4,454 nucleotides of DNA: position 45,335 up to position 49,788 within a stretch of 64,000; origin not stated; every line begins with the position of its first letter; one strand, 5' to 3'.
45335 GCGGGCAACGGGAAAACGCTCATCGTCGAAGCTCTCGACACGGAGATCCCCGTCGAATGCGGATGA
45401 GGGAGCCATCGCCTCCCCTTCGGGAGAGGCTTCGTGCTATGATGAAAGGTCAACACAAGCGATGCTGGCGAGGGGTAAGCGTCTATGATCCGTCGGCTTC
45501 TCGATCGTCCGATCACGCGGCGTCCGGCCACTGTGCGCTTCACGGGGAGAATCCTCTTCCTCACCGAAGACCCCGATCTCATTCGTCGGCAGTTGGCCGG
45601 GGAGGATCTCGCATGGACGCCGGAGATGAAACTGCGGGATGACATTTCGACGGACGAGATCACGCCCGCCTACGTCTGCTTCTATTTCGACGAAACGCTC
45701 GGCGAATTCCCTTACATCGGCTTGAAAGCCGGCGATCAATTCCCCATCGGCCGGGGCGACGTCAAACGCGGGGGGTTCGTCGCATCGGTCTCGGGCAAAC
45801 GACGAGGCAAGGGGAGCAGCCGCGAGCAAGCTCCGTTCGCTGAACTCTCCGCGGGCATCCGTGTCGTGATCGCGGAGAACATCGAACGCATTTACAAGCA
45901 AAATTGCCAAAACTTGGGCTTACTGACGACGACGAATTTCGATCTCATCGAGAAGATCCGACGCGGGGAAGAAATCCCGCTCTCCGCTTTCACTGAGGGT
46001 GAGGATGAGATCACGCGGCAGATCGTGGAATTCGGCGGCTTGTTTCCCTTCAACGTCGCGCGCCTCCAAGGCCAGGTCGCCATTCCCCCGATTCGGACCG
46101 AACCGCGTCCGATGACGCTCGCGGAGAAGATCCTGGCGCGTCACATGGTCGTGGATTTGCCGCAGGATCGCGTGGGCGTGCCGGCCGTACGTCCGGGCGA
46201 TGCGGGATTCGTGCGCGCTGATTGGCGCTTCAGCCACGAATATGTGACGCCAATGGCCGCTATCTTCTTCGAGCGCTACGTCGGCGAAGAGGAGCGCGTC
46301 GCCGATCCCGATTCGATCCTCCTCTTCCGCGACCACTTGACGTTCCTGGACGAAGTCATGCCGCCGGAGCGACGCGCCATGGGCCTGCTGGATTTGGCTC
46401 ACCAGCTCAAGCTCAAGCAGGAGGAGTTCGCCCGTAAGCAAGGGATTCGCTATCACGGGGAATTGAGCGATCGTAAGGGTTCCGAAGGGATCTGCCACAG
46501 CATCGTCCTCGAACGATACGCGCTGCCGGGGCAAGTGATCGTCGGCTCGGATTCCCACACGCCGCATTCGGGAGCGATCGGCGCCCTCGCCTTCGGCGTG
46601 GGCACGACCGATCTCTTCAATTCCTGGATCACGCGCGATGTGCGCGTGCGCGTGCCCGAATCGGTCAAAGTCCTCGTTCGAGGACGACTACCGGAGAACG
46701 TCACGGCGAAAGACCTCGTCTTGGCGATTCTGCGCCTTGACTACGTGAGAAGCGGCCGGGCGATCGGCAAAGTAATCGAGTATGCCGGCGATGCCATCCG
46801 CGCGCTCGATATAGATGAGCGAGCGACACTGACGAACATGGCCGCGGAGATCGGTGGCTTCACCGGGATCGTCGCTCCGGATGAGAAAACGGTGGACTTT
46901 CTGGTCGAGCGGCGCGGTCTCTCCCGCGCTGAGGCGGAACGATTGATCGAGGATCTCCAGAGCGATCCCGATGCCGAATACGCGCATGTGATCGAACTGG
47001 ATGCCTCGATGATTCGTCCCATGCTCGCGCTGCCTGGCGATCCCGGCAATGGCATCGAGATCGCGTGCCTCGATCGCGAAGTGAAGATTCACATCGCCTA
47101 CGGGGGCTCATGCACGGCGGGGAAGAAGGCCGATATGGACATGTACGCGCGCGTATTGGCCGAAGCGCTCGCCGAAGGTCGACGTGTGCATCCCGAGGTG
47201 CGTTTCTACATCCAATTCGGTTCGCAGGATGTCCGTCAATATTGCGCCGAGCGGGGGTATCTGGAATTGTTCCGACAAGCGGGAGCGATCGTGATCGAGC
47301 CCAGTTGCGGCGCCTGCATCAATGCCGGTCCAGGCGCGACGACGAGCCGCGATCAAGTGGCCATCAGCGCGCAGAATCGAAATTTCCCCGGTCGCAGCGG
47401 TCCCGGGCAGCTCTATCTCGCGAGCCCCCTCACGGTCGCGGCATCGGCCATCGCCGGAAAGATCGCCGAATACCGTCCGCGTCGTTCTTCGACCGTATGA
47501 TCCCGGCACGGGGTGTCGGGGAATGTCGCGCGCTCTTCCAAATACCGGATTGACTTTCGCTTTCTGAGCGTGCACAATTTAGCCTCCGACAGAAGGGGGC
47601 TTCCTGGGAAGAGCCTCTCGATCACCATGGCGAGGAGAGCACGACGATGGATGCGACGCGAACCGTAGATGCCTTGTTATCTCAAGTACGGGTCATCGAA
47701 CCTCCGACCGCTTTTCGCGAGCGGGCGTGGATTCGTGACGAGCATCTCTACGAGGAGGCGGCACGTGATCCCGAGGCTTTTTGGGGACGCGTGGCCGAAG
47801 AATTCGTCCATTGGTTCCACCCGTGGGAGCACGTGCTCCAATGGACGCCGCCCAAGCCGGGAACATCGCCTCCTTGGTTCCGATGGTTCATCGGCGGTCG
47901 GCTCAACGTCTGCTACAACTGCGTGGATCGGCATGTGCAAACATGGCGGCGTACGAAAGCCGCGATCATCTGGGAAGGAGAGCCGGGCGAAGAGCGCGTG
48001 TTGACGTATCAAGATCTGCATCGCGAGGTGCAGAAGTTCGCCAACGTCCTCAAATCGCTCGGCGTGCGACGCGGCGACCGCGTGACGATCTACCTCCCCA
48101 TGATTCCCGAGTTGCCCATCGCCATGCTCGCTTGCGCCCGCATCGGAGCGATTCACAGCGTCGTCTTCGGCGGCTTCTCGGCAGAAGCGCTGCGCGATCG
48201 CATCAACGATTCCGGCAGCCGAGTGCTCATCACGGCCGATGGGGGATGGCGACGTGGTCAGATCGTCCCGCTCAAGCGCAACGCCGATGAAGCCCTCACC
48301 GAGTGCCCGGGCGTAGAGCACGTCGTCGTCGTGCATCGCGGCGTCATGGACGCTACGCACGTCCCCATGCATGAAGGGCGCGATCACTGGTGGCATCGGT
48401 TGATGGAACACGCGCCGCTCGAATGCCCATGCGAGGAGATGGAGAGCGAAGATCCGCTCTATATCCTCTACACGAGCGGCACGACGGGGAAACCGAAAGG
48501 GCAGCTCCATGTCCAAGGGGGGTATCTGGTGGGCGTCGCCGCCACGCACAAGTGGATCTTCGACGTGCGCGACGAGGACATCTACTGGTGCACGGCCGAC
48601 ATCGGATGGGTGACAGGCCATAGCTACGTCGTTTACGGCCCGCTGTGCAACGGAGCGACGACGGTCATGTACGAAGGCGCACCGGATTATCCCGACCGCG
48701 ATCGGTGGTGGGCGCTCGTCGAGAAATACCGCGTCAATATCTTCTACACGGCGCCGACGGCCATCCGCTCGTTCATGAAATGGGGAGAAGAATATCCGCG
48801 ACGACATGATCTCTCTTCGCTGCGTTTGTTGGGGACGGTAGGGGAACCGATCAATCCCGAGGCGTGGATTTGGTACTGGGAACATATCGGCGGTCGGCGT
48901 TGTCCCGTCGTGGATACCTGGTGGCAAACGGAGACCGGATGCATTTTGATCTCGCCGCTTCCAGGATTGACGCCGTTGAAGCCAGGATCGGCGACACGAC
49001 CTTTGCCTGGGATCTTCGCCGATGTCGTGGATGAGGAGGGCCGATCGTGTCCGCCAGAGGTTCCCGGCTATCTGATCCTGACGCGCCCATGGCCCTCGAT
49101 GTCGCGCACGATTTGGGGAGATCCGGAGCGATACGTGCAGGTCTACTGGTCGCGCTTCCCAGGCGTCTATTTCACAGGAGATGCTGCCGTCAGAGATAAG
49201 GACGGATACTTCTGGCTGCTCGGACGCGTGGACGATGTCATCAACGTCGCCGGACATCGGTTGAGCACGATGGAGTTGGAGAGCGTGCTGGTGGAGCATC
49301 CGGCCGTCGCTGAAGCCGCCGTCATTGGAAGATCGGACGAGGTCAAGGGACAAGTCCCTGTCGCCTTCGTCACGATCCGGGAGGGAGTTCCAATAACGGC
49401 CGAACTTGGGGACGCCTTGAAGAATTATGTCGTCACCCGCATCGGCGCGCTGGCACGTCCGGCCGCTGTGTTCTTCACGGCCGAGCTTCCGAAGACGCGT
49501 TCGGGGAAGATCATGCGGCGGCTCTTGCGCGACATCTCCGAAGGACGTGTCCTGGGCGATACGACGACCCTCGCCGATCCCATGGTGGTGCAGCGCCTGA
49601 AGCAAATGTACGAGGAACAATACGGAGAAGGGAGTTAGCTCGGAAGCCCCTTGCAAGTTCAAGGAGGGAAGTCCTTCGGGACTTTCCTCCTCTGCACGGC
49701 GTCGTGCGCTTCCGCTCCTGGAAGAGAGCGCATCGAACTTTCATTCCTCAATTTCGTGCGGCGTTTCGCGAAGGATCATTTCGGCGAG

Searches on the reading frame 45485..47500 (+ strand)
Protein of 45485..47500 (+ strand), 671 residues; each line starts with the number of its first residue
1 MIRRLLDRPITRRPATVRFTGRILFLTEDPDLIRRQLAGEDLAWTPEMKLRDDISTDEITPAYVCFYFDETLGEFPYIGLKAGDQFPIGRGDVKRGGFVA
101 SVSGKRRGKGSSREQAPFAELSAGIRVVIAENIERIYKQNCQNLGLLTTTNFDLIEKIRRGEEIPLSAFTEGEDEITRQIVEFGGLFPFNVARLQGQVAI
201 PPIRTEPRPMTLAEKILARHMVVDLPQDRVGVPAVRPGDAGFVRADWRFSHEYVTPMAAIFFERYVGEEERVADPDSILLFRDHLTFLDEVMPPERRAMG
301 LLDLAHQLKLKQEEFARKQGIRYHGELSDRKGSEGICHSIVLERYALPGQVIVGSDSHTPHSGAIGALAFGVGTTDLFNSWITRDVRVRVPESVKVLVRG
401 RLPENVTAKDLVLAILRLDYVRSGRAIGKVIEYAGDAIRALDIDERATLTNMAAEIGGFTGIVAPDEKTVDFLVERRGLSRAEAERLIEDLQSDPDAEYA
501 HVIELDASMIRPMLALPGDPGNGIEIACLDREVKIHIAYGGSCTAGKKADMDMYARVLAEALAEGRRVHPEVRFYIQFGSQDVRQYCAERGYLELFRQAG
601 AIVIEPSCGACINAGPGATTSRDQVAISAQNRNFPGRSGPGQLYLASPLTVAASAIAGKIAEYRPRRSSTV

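Call 3: search_protein_families(library=pfam, proteins=[window:45485-47500:+])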
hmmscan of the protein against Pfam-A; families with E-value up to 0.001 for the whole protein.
window:45485-47500:+ (671 aa): 2 families
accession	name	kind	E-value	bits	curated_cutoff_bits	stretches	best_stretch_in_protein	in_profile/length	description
PF00330.25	Aconitase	-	8.5e-97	325.4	28.7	1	243-658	19-463/463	Aconitase family (aconitate hydratase)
PF00694.25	Aconitase_C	-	7e-10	39.8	22.8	1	103-148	80-125/131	Aconitase C-terminal domain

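Call 7: search_protein_families(library=ncbifam, proteins=[window:45485-47500:+], max_evalue=0.001)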
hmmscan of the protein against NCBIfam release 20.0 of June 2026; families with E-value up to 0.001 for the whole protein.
window:45485-47500:+ (671 aa): 26 families (the best 25 are shown)
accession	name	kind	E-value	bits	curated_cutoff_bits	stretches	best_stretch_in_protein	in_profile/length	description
NF001614.1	PRK00402.1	subfamily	9.8e-99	330.8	385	1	210-662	1-413/415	aconitase/3-isopropylmalate dehydratase large subunit family protein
NF005558.0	PRK07229.1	equivalog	2.3e-98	330.4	612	2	208-666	1-413/647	aconitate hydratase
TIGR01343.1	hacA_fam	subfamily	3.6e-95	319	385.7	1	211-662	1-410/412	homoaconitate hydratase family protein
TIGR02086.1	IPMI_arch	subfamily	1.8e-89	300.3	410.15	1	210-662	1-408/411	3-isopropylmalate dehydratase/homoaconitate hydratase family large subunit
TIGR01342.1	acon_putative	hypoth_equivalog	3.9e-84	283.1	719.15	2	331-664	91-410/655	putative aconitate hydratase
TIGR02083.1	LEU2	equivalog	3.2e-82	276.7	610.65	1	210-662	1-415/419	3-isopropylmalate dehydratase large subunit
NF009116.0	PRK12466.1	subfamily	9.9e-77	258.5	531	2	209-525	4-302/472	3-isopropylmalate dehydratase large subunit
NF040615.1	HacA_Meth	equivalog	3.7e-73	246.6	550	1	210-662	1-417/419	homoaconitase large subunit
NF004016.0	PRK05478.1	subfamily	3.2e-70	237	510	2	211-526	5-301/468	3-isopropylmalate dehydratase large subunit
TIGR00139.1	h_aconitase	equivalog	2.9e-57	194.5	529.9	2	210-662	2-453/709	homoaconitase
TIGR00170.1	leuC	equivalog_domain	4.4e-56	190.4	560.25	2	287-526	60-300/466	3-isopropylmalate dehydratase large subunit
TIGR01340.1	aconitase_mito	equivalog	2.5e-54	184.8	825.35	1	206-660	16-472/745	aconitate hydratase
NF006757.0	PRK09277.1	subfamily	2e-47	161.5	686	3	350-532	205-391/888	aconitate hydratase AcnA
NF009520.0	PRK12881.1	subfamily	2.4e-47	161.2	905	3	344-532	200-391/893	aconitate hydratase AcnA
TIGR01341.1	aconitase_1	equivalog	1e-40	139.3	945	3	350-530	189-373/876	aconitate hydratase AcnA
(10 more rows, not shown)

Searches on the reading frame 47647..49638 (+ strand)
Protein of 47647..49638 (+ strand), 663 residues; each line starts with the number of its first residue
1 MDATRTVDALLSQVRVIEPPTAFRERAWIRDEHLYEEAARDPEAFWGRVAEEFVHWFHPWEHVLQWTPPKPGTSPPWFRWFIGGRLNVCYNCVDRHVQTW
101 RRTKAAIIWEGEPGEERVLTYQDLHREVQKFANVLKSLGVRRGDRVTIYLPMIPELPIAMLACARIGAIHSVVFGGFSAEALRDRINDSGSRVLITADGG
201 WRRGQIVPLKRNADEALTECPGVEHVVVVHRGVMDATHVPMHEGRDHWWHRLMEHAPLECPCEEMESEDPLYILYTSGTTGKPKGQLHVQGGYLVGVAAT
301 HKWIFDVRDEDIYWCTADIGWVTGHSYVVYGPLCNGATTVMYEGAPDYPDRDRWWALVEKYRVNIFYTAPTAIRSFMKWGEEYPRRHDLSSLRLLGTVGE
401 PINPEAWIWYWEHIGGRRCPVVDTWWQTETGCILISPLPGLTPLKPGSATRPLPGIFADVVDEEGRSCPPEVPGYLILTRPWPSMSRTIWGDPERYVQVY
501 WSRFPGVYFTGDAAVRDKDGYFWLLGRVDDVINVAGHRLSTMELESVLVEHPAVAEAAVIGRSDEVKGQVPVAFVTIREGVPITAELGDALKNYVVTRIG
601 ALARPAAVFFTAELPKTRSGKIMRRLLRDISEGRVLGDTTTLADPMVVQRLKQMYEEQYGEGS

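Call 3: search_protein_families(library=pfam, proteins=[window:47647-49638:+])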
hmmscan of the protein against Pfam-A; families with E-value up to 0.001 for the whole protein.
window:47647-49638:+ (663 aa): 3 families
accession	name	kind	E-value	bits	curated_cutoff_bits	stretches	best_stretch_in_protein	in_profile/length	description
PF00501.34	AMP-binding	-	1.8e-90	304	29.9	1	95-482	3-378/384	AMP-binding enzyme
PF13193.12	AMP-binding_C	-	2.5e-26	92.8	24.5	1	543-621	1-76/76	AMP-binding enzyme C-terminal domain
PF16177.11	ACAS_N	-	1.7e-21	76.2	27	1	33-92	3-55/55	Acetyl-coenzyme A synthetase N-terminus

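Call 7: search_protein_families(library=ncbifam, proteins=[window:47647-49638:+], max_evalue=0.001)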
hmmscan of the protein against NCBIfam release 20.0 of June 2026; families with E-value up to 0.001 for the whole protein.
window:47647-49638:+ (663 aa): 99 families (the best 25 are shown)
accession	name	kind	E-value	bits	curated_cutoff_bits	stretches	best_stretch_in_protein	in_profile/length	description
NF001208.0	PRK00174.1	subfamily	0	1020.4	657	1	10-657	5-647/649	acetate--CoA ligase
TIGR02188.1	Ac_CoA_lig_AcsA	equivalog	4.1e-296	983.3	724.95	1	32-653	8-628/629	acetate--CoA ligase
NF007815.0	PRK10524.1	equivalog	8.5e-197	655.5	955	1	32-656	5-628/629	propionate--CoA ligase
TIGR02316.1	propion_prpE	equivalog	2e-189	631.3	827.4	1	32-656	4-627/628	propionate--CoA ligase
NF003313.0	PRK04319.1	equivalog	1.1e-168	562.1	729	1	78-643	35-573/574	acetate--CoA ligase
NF002937.0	PRK03584.1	subfamily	1.5e-104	350.5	639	1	32-657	39-654/657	acetoacetate--CoA ligase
TIGR01217.1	ac_ac_CoA_syn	equivalog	5e-80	269.5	520.9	1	33-654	39-647/652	acetoacetate--CoA ligase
NF047394.1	AcylCoAsynMbcS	equivalog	4.5e-76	256.5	850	1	93-630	18-519/525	acyl-CoA synthetase MbcS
NF004837.0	PRK06187.1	subfamily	6.1e-74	249.2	476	1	98-629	18-520/531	long-chain-fatty-acid--CoA ligase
TIGR02262.1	benz_CoA_lig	subfamily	4.3e-63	213.8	375.25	1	86-629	3-507/508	benzoate-CoA ligase family protein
NF005714.0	PRK07529.1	subfamily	6.4e-59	199.9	632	1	114-637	59-582/640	acyl-CoA synthetase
NF006182.0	PRK08316.1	subfamily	1.3e-52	179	663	1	103-630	26-516/523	fatty acyl-CoA synthetase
NF004822.0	PRK06178.1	equivalog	1.8e-51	175.4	782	2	101-394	50-333/571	acyl-CoA synthetase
NF006181.0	PRK08314.1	subfamily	4.4e-51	173.8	705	1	117-631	48-554/563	long-chain-fatty-acid--CoA ligase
NF053567.1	HBDA_AROS1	equivalog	4e-50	170.7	1000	1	114-630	35-518/523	3-hydroxybenzoate--CoA ligase HbdA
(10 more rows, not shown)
